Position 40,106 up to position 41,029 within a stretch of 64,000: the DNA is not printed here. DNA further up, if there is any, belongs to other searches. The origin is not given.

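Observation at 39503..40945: Tandem pair of strongly diverged paralogs, each preceded by a near-identical terminator+RBS boundary element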

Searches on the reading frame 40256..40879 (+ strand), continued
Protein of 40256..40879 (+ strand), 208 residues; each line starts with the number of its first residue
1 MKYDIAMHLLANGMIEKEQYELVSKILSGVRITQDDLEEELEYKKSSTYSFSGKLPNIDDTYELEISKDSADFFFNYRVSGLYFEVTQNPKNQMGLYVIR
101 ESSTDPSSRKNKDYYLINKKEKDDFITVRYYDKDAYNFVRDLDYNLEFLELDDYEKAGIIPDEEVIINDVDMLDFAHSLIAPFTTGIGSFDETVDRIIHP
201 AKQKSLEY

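Call 69: list_cluster_members(proteins=[window:40256-40879:+, window:39560-40189:+, P0003])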
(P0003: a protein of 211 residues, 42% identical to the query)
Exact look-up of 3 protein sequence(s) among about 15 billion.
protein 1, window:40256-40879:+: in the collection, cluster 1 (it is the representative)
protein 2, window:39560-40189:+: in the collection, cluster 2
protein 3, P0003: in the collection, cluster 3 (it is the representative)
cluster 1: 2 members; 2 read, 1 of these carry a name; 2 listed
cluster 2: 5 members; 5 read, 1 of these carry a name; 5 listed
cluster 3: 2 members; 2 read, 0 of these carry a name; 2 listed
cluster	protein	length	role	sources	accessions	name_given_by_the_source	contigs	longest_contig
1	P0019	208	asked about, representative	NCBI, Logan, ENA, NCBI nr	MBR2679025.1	MAG: hypothetical protein IKE63_06370 [Bacilli bacterium] | hypothetical protein [Bacilli bacterium]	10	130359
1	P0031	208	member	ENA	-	-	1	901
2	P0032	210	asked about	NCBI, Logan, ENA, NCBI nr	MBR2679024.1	MAG: hypothetical protein IKE63_06365 [Bacilli bacterium] | hypothetical protein [Bacilli bacterium]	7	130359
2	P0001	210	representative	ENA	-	-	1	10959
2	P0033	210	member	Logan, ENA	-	-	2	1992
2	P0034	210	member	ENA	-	-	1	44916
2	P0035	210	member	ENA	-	-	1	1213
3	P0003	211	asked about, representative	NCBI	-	-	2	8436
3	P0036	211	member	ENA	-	-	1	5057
